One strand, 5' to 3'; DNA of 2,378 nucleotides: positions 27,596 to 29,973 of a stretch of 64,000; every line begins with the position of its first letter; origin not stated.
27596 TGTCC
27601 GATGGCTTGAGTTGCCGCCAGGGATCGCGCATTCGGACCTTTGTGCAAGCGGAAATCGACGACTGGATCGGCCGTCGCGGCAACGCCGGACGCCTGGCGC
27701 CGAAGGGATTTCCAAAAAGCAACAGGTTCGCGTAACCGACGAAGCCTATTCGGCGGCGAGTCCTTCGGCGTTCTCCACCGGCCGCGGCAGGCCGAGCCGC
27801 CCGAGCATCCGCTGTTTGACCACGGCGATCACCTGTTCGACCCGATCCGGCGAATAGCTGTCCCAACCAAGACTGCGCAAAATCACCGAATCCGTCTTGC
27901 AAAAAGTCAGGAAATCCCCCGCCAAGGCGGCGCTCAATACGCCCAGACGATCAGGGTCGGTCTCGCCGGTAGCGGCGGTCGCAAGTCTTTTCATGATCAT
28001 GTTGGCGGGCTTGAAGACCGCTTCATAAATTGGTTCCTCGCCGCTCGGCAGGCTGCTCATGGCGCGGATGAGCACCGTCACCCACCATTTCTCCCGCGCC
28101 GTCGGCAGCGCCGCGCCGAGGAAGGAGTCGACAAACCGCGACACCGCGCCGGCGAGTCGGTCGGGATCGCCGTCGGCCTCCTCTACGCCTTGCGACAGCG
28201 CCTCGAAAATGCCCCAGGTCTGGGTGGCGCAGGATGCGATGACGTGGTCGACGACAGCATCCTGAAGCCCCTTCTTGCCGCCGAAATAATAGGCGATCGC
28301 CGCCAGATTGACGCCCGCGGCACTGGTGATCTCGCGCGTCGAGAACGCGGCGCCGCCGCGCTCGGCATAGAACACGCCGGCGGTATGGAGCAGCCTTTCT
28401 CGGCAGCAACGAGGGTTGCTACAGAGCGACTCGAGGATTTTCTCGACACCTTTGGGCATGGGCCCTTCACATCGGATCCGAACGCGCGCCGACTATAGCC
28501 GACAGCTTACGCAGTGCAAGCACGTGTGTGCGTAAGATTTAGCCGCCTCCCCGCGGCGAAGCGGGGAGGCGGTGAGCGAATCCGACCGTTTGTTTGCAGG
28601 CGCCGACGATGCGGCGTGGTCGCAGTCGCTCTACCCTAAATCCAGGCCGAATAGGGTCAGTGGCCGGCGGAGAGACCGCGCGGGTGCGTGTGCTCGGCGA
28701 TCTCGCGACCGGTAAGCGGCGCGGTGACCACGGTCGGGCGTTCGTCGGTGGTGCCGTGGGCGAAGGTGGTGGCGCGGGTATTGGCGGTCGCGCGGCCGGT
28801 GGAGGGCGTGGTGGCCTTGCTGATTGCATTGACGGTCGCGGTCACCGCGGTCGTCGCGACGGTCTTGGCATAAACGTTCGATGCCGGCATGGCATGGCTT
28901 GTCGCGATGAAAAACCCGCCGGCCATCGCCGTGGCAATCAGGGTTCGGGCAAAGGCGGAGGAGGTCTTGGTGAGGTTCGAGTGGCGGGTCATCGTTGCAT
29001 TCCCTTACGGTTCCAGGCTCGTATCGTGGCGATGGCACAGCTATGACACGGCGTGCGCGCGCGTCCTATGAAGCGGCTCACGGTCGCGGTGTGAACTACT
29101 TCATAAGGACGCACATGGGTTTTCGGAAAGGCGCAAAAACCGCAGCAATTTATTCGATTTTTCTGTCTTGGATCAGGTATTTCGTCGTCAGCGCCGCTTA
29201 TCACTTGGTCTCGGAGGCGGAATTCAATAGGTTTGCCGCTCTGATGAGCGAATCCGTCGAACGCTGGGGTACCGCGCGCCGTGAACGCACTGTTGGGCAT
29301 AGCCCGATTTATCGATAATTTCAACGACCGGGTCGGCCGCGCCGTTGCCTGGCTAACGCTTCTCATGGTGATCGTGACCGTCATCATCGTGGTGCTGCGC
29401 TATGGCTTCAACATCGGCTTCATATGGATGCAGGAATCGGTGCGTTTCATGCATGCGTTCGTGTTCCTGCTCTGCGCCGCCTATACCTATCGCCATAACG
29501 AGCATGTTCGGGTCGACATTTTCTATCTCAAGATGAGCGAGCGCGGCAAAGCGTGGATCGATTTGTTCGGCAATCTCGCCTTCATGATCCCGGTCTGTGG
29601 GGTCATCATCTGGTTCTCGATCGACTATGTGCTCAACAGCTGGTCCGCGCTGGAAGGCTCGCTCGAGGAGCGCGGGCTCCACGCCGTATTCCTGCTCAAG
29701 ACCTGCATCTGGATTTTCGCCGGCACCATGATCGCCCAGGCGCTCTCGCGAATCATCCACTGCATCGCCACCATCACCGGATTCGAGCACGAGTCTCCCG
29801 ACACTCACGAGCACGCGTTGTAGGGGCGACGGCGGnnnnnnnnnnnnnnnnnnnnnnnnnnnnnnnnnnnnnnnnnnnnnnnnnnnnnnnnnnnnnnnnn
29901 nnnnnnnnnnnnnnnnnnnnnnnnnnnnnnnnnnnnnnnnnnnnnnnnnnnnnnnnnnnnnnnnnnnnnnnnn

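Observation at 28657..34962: TRAP transporter with one dctQM pair but three tandem paralogous Tat-exported substrate-binding proteins, flanked by TetR and a small secreted protein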

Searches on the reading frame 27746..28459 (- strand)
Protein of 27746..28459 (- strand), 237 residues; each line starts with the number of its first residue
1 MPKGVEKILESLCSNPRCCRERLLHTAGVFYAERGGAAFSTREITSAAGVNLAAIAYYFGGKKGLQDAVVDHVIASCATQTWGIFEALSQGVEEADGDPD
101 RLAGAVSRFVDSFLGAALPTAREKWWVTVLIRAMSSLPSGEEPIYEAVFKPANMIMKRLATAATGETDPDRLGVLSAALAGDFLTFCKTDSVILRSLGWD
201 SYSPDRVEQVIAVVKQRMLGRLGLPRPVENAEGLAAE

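Call 3: search_protein_families(library=pfam, proteins=[window:27746-28459:-])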
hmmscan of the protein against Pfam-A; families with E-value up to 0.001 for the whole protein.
window:27746-28459:- (237 aa): 2 families
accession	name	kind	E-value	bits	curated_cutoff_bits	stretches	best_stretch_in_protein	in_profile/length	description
PF09209.16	CecR_C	-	2.4e-10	41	24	1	107-216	6-116/125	HTH-type transcriptional dual regulator CecR, C-terminal domain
PF00440.29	TetR_N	-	3.4e-07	30.4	24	1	29-68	7-46/47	Bacterial regulatory proteins, tetR family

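Call 4: search_protein_families(library=ncbifam, proteins=[window:27746-28459:-])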
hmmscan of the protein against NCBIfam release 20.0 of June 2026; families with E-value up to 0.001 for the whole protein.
window:27746-28459:- (237 aa): 5 families
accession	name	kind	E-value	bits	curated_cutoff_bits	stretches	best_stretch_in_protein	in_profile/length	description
NF008587.1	PRK11552.1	equivalog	4.2e-15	56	365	1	20-217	9-205/213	transcriptional regulator CecR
NF053516.1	TranRepPrsAVib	equivalog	3.4e-11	43.3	300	1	19-76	7-64/208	TetR family transcriptional repressor PsrA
NF037937.1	septum_RefZ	equivalog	1.1e-08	35.3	180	1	20-70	1-51/195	forespore capture DNA-binding protein RefZ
TIGR03384.1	betaine_BetI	equivalog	7e-05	22.6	201.3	1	22-80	12-70/189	choline-binding transcriptional repressor BetI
NF001978.0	PRK00767.1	equivalog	0.00098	19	118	0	22-81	13-72/197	transcriptional regulator BetI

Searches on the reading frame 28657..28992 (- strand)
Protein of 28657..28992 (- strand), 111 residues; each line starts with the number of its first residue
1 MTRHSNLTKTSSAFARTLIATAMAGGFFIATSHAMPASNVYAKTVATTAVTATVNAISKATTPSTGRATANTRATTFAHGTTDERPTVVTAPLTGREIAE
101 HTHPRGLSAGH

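Call 3: search_protein_families(library=pfam, proteins=[window:28657-28992:-])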
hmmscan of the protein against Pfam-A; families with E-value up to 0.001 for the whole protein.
window:28657-28992:- (111 aa): 0 families

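Call 4: search_protein_families(library=ncbifam, proteins=[window:28657-28992:-])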
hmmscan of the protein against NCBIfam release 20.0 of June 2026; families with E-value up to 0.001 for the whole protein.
window:28657-28992:- (111 aa): 0 families

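Call 32: find_homologous_proteins(query=window:28657-28992:-, max_evalue=0.001)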
Query window:28657-28992:- (111 aa): 3 proteins with E <= 0.001 among 26 candidates.
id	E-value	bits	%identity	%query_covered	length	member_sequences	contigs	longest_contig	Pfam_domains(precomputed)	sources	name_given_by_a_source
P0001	3.1e-59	215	100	100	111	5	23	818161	-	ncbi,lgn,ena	-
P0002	2.2e-50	187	86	100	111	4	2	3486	-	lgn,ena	-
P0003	3.5e-39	151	75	100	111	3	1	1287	-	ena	-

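Call 34: find_encoding_contigs(protein=P0002, flank=5000, max_places=3)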
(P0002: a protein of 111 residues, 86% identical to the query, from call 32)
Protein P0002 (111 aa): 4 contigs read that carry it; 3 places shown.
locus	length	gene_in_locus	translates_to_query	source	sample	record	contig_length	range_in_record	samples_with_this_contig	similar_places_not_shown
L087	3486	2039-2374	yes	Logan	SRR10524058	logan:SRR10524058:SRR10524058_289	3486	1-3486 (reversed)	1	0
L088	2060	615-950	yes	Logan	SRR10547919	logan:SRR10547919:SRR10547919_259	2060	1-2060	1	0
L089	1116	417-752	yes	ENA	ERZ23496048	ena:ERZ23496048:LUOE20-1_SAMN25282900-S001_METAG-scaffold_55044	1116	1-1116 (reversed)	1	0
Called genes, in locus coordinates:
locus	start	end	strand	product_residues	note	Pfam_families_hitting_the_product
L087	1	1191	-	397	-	?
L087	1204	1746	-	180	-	PF04290:DctQ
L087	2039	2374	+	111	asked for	-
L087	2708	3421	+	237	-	PF00440:TetR_N (weak), PF09209:CecR_C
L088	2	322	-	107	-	?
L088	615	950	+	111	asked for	-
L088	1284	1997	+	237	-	PF00440:TetR_N (weak), PF09209:CecR_C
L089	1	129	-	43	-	?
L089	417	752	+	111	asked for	-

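Call 35: find_encoding_contigs(protein=P0003, flank=5000, max_places=3)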
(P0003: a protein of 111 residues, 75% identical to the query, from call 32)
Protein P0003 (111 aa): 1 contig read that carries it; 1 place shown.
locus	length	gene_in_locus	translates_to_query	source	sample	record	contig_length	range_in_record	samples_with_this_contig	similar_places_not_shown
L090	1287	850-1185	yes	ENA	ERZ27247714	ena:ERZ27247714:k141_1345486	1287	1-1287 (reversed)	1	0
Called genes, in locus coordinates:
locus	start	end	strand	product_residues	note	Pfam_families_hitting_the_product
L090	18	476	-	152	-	PF04290:DctQ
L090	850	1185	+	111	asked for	-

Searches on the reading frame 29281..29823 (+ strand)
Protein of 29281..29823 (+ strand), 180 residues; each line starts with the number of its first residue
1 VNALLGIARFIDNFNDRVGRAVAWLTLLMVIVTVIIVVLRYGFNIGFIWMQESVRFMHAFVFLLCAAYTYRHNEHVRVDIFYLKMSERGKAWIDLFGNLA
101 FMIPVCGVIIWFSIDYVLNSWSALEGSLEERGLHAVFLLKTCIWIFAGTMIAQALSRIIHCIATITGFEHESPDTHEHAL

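Call 3: search_protein_families(library=pfam, proteins=[window:29281-29823:+])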
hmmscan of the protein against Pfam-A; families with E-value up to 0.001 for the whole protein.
window:29281-29823:+ (180 aa): 1 family
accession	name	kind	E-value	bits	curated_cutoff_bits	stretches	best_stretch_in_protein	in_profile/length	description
PF04290.18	DctQ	-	3.3e-20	72.8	28.3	1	29-162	1-130/132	Tripartite ATP-independent periplasmic transporters, DctQ component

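Call 4: search_protein_families(library=ncbifam, proteins=[window:29281-29823:+])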
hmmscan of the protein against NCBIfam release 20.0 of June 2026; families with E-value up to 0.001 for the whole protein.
window:29281-29823:+ (180 aa): 1 family
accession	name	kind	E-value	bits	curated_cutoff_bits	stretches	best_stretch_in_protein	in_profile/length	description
NF007374.1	PRK09877.1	equivalog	7.7e-08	32.8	260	1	25-128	13-114/157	2,3-diketo-L-gulonate TRAP transporter small permease YiaM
